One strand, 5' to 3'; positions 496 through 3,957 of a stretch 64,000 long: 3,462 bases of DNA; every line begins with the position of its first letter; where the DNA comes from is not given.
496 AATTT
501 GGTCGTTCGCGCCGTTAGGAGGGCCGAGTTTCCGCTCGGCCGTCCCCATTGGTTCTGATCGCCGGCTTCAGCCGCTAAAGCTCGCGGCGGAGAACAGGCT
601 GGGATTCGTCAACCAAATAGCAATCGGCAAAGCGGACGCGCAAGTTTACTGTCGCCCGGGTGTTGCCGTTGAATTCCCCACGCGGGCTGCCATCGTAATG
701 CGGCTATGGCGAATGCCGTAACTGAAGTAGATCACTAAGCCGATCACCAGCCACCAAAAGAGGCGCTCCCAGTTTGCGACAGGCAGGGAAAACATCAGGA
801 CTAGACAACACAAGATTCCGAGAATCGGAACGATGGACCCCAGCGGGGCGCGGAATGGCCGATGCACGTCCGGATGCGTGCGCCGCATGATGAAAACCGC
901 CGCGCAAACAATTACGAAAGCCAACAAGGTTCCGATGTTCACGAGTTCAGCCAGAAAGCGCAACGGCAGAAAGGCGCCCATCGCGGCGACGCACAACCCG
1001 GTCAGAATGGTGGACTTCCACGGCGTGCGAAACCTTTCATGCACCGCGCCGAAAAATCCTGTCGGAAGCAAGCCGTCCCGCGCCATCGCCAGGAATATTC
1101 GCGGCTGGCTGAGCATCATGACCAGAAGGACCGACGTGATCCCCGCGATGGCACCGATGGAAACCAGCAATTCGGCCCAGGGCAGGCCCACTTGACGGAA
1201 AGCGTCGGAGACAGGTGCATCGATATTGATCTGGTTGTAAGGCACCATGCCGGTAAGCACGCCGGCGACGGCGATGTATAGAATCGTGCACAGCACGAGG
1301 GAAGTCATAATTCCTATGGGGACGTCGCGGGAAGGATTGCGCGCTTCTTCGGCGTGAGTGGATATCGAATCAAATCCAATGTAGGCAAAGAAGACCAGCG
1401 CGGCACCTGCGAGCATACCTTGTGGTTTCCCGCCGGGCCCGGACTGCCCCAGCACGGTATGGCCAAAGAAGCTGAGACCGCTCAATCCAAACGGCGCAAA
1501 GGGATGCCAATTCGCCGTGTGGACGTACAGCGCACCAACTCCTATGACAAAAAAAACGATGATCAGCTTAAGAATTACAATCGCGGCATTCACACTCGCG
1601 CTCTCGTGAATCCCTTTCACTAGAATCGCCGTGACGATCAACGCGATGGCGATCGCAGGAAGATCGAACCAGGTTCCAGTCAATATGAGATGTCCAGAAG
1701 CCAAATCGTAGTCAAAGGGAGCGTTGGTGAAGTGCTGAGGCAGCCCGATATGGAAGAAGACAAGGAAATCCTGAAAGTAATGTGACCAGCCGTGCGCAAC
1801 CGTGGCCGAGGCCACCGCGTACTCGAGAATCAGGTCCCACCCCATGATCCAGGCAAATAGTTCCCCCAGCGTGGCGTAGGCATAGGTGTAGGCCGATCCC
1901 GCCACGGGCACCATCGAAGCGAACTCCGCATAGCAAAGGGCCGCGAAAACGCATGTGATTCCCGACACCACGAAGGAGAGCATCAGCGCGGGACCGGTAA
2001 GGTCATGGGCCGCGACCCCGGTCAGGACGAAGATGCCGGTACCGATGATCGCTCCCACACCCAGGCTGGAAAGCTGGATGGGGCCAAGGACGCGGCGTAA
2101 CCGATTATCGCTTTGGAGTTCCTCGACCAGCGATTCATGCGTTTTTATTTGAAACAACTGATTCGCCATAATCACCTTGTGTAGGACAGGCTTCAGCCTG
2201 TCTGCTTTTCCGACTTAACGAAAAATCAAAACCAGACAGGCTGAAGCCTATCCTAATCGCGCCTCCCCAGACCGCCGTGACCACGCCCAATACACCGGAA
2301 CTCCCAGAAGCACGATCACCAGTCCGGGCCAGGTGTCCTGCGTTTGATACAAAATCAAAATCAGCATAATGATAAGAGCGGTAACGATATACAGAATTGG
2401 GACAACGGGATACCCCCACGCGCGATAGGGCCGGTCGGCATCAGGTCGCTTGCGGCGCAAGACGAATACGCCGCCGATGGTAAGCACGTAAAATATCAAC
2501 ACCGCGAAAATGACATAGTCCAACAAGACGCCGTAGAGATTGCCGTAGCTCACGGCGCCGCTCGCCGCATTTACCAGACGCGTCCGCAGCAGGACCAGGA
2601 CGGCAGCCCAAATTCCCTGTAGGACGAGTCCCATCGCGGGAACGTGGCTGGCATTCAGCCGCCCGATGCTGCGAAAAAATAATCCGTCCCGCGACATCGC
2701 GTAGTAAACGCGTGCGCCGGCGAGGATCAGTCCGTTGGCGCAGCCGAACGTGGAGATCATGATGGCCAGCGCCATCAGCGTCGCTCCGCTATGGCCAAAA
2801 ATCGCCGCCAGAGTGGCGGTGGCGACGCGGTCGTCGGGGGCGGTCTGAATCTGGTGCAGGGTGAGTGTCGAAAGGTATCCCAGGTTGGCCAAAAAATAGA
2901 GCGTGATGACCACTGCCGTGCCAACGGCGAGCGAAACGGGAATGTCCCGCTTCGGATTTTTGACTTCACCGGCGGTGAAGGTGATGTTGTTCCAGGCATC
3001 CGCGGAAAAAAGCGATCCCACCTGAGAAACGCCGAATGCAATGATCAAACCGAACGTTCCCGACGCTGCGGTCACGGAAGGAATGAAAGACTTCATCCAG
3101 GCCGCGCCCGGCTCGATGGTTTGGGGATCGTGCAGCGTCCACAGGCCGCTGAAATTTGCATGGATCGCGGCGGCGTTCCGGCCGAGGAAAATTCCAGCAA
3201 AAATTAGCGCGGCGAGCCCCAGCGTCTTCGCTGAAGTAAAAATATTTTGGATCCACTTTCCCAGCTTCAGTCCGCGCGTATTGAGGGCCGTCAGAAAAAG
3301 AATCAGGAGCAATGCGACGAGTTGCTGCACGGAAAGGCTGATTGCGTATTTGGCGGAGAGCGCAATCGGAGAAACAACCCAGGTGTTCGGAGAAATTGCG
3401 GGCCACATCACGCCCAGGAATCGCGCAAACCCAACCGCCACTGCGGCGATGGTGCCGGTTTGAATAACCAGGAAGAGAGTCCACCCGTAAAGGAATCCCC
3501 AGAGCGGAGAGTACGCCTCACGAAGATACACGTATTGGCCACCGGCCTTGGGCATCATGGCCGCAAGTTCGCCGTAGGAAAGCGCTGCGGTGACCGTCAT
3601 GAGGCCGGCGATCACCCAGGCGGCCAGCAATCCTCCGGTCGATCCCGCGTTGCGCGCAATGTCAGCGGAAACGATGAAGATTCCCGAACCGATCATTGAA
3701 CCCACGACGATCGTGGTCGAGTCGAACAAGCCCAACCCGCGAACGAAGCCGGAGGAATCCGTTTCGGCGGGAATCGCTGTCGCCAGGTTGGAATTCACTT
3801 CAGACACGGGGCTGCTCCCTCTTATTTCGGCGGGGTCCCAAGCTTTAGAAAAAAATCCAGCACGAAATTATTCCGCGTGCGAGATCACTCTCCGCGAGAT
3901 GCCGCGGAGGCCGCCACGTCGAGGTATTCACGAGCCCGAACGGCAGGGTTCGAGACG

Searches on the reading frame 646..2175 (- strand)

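Call 17: search_protein_families(library=pfam, proteins=[window:646-2175:-])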
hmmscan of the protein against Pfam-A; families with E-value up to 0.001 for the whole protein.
window:646-2175:- (509 aa): 3 families
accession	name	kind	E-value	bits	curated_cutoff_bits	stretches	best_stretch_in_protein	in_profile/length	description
PF13520.12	AA_permease_2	-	2.1e-61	208.6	27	1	30-481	1-425/427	Amino acid permease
PF00324.27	AA_permease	-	1.1e-40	140.2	24.6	1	38-461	5-417/470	Amino acid permease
PF13906.12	AA_permease_C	-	1.8e-11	44.4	27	1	441-491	1-51/51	C-terminus of AA_permease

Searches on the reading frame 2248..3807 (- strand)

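Call 17: search_protein_families(library=pfam, proteins=[window:2248-3807:-])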
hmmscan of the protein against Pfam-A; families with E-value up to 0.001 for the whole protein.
window:2248-3807:- (519 aa): 2 families
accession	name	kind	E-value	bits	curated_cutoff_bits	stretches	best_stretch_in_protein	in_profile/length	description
PF13520.12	AA_permease_2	-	1.3e-54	186.2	27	1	25-500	1-421/427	Amino acid permease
PF00324.27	AA_permease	-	1.8e-37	129.6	24.6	1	31-491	3-427/470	Amino acid permease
